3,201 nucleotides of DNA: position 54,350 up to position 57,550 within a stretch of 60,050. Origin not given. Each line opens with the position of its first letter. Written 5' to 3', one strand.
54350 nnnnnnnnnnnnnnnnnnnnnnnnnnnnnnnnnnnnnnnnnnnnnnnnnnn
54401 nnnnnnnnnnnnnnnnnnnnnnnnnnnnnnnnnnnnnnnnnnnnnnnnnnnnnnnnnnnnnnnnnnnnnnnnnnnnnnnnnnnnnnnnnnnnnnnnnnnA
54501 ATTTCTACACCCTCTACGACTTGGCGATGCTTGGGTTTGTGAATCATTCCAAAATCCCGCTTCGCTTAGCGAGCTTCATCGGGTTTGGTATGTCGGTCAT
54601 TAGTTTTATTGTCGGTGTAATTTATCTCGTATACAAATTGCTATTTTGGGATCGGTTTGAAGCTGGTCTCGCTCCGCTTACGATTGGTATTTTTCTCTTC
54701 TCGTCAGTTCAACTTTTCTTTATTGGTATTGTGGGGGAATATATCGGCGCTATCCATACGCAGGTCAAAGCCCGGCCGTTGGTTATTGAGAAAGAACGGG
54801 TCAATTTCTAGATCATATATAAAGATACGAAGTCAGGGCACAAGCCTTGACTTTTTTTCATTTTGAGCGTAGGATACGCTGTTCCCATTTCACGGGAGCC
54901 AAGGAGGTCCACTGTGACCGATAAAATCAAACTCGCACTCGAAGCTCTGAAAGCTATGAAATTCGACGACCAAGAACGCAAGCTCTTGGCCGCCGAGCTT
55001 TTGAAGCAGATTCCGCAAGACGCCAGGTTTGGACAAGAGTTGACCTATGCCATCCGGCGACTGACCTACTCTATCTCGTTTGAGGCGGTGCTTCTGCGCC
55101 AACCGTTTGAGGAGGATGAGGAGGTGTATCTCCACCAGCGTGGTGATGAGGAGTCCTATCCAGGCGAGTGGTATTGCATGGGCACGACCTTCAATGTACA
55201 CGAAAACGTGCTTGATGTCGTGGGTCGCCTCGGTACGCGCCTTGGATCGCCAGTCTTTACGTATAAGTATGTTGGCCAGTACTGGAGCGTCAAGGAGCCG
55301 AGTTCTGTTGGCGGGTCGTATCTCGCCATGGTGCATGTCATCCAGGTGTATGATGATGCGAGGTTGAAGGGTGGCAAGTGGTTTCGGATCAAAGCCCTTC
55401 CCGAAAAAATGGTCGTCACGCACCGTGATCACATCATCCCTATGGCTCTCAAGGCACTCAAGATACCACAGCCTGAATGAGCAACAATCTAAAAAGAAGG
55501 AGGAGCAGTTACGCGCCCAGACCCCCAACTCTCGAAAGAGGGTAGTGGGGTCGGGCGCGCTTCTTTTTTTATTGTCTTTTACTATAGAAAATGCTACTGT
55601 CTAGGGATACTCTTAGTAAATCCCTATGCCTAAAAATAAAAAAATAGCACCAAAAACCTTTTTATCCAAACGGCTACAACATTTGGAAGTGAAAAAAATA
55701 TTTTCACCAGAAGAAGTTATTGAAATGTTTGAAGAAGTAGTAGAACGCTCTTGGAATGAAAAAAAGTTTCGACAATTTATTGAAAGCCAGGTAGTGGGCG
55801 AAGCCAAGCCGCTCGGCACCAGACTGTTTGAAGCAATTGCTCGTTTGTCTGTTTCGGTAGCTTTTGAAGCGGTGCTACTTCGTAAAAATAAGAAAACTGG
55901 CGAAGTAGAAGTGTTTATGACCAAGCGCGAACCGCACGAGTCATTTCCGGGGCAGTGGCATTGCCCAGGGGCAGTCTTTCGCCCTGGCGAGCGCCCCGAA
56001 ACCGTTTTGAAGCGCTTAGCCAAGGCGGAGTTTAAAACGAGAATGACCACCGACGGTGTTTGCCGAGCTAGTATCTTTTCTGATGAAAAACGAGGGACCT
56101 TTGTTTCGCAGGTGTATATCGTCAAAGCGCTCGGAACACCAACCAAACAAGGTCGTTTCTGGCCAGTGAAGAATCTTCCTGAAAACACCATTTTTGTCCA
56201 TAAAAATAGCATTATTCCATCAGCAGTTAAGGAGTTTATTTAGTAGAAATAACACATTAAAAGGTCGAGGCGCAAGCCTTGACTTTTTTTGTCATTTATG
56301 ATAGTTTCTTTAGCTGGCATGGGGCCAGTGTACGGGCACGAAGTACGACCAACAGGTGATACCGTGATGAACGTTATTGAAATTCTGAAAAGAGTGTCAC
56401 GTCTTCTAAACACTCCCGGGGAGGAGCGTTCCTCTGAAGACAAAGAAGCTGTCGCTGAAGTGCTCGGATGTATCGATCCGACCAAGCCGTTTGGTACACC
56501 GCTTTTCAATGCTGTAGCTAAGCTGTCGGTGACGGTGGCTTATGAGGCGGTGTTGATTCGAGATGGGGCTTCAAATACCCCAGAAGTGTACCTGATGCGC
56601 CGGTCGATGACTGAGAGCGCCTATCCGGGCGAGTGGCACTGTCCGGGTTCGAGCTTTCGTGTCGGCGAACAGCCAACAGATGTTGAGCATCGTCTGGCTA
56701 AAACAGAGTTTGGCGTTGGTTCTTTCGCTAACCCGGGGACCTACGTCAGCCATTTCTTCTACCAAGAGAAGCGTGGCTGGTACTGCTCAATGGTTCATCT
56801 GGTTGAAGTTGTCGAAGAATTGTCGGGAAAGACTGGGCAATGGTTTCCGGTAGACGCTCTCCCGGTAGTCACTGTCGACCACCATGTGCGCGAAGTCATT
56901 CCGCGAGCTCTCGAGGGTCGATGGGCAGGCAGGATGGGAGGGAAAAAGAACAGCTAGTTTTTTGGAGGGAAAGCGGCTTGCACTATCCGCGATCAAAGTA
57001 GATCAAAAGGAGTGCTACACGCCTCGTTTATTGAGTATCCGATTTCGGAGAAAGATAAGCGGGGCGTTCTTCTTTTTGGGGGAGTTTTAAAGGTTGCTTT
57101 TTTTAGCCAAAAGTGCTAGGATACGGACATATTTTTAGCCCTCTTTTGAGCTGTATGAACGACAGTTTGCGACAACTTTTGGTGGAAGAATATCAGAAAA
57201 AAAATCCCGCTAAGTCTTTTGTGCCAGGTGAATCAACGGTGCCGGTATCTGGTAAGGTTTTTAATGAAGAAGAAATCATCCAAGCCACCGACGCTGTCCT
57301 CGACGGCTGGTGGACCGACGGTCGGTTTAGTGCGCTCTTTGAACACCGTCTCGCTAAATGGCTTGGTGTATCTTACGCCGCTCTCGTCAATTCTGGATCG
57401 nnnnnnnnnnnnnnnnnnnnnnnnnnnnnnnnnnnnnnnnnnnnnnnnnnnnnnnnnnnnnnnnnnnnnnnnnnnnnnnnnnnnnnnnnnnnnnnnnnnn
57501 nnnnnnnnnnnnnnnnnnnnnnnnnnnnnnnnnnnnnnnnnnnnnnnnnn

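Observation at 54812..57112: Three tandem, compositionally mismatched paralogs of a degenerate Nudix-fold protein splitting the glycan cluster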

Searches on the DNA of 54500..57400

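Call 49: search_rna_families(source=window, start=54500, end=57400, threshold=evalue, max_evalue=1)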
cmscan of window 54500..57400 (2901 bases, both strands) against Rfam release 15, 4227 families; matches with E-value up to 1: 0.
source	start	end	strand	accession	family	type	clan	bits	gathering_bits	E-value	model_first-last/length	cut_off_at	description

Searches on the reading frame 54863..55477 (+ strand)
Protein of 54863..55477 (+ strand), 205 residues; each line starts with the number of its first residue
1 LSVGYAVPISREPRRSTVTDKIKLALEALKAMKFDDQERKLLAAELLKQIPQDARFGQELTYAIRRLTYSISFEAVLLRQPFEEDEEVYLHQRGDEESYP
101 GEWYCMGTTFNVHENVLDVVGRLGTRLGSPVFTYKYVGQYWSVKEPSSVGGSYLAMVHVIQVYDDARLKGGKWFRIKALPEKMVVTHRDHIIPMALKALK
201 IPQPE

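Call 4: search_protein_families(library=pfam, proteins=[window:54863-55477:+], max_evalue=1)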
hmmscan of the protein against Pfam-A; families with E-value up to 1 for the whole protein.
window:54863-55477:+ (205 aa): 0 families

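Call 5: search_protein_families(library=ncbifam, proteins=[window:54863-55477:+], max_evalue=1)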
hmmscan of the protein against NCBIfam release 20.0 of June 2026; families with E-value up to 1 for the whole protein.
window:54863-55477:+ (205 aa): 0 families

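Call 23: find_homologous_proteins(query=window:54863-55477:+, max_evalue=0.001)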
Query window:54863-55477:+ (205 aa): 3 proteins with E <= 0.001 among 192 candidates.
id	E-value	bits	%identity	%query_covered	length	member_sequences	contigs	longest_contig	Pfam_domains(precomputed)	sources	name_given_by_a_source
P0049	2.0e-121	421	100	92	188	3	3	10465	-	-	-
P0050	7.2e-107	374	87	92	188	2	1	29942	-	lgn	-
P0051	2.8e-93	329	78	92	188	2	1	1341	-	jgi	jgi:hypothetical protein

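Call 25: find_encoding_contigs(protein=P0050, flank=10000, max_places=3)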
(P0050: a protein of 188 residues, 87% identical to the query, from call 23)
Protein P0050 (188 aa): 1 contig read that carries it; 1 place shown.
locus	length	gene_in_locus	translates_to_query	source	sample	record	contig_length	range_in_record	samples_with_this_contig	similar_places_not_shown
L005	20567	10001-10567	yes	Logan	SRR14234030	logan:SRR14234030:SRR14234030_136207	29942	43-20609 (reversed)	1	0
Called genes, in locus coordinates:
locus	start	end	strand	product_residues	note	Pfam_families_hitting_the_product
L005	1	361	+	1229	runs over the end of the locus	-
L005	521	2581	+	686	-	PF04932:Wzy_C, PF14559:TPR_19 (weak)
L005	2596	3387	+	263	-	PF00483:NTP_transferase, PF12804:NTP_transf_3 (weak)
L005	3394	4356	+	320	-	PF01073:3Beta_HSD, PF01370:Epimerase, PF02719:Polysacc_synt_2, PF04321:RmlD_sub_bind (weak), PF05368:NmrA (weak), PF16363:GDP_Man_Dehyd, PF07993:NAD_binding_4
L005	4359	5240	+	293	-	PF01118:Semialdhyde_dh (weak), PF09290:AcetDehyd-dimer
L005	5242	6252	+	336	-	PF00682:HMGL-like, PF07836:DmpG_comm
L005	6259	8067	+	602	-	PF02776:TPP_enzyme_N, PF00205:TPP_enzyme_M, PF02775:TPP_enzyme_C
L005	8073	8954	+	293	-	PF01370:Epimerase, PF04321:RmlD_sub_bind, PF16363:GDP_Man_Dehyd (faint)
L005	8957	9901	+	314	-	PF00535:Glycos_transf_2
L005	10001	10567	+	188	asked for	-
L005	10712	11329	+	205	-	-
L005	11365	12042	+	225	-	-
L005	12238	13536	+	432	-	PF01041:DegT_DnrJ_EryC1, PF00266:Aminotran_5 (weak), PF01053:Cys_Met_Meta_PP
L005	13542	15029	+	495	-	PF26314:MptA_B_family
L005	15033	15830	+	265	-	-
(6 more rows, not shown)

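Call 66: search_protein_families(library=padloc, proteins=[window:54914-55477:+], max_evalue=0.1)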
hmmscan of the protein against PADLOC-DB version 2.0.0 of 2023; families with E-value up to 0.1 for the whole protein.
window:54914-55477:+ (188 aa): 0 families

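Call 67: search_protein_families(library=phrogs, proteins=[window:54914-55477:+], max_evalue=0.1)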
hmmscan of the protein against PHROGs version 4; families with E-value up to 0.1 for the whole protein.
window:54914-55477:+ (188 aa): 0 families

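Call 100: predict_structure(alignment_id=A4)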
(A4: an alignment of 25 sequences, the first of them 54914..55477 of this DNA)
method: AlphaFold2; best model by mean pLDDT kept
length: 188 residues; sequences in the alignment: 25
mean_pLDDT: 87.4   pTM: 0.79
mean pLDDT of the five models: 87.4, 87.1, 85.8, 85.5, 84.6
residues with pLDDT >= 90: 102; 70-90: 71; 50-70: 15; < 50: 0
segments of 3 or more residues with pLDDT < 50: none
pLDDT, mean of each block of 10 residues (from residue 1): 83 86 88 80 78 92 82 93 93 90 95 96 74 77 93 95 95 95 74
secondary structure, 60 per line:
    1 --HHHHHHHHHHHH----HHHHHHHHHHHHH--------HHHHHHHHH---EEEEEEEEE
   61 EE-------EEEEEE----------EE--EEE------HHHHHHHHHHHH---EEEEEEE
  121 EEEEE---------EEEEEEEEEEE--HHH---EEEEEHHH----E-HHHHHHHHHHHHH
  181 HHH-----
elements in order: H3-14 H19-31 H40-48 E52-62 E70-75 E90-92 H99-110 E114-125 E135-145 E154-158 H168-183

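Call 102: fold_search(model_id=the predicted structure, library=pdb)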
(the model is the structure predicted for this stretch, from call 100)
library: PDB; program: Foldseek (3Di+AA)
matches with E <= 10: 762; with E <= 0.001: 426
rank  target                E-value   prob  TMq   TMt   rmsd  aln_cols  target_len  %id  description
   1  5bs6_B                3.6e-08  1.00  0.56  0.47   3.0       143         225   20  Apo structure of transcriptional factor AraR from Bacteroides thetaiotaomicron VPI (released 2015-06-17)
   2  5bs6_A                4.6e-08  1.00  0.53  0.45   3.1       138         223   19  Apo structure of transcriptional factor AraR from Bacteroides thetaiotaomicron VPI (released 2015-06-17)
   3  4hvy                  4.6e-08  1.00  0.47  0.62   5.0       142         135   18  A thermostable variant of human NUDT18 NUDIX domain obtained by Hot Colony Filtration (released 2014-01-01)
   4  5dd4                  4.9e-08  1.00  0.56  0.48   3.1       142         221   20  Apo structure of transcriptional factor AraR from Bacteroides thetaiotaomicron VPI (released 2015-09-09)
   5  5bs6_D                4.9e-08  1.00  0.54  0.45   5.5       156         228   19  Apo structure of transcriptional factor AraR from Bacteroides thetaiotaomicron VPI (released 2015-06-17)
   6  5bs6_C                1.4e-07  1.00  0.52  0.44   5.6       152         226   18  Apo structure of transcriptional factor AraR from Bacteroides thetaiotaomicron VPI (released 2015-06-17)
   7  6nch_B                1.5e-07  1.00  0.53  0.52   9.8       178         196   15  Crystal structure of CDP-Chase: Raster data collection (released 2019-02-06)
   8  5deq_A                1.7e-07  1.00  0.54  0.48   3.1       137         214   19  Crystal structure of transcriptional factor AraR from Bacteroides thetaiotaomicron VPI in complex with L-arabinose (released 2015-10-21)
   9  3i7u_A                1.7e-07  1.00  0.47  0.63   5.2       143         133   17  Crystal structure of AP4A hydrolase (aq_158) from Aquifex aeolicus VF5 (released 2009-07-21)
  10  3gg6                  2.0e-07  1.00  0.48  0.60   5.4       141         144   18  Crystal structure of the NUDIX domain of human NUDT18 (released 2009-03-10)
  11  2gt2_A                3.1e-07  1.00  0.56  0.67   4.8       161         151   16  Structure of the E. coli GDP-mannose mannosyl hydrolase (released 2006-12-12)
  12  3ees_A                5.2e-07  1.00  0.55  0.76   3.6       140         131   15  Structure of the RNA pyrophosphohydrolase BdRppH (released 2009-03-24)
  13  4dyw_A                5.2e-07  1.00  0.51  0.73   4.8       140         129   18  Crystal structure of MutT NUDIX hydrolase from Burkholderia pseudomallei (released 2012-04-11)
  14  6nci_B                6.7e-07  1.00  0.54  0.52  11.5       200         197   13  Crystal structure of CDP-Chase: Vector data collection (released 2019-02-06)
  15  3eeu_A                8.1e-07  1.00  0.54  0.73   4.0       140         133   14  Structure of the RNA pyrophosphohydrolase BdRppH in complex with Holmium (released 2009-03-24)
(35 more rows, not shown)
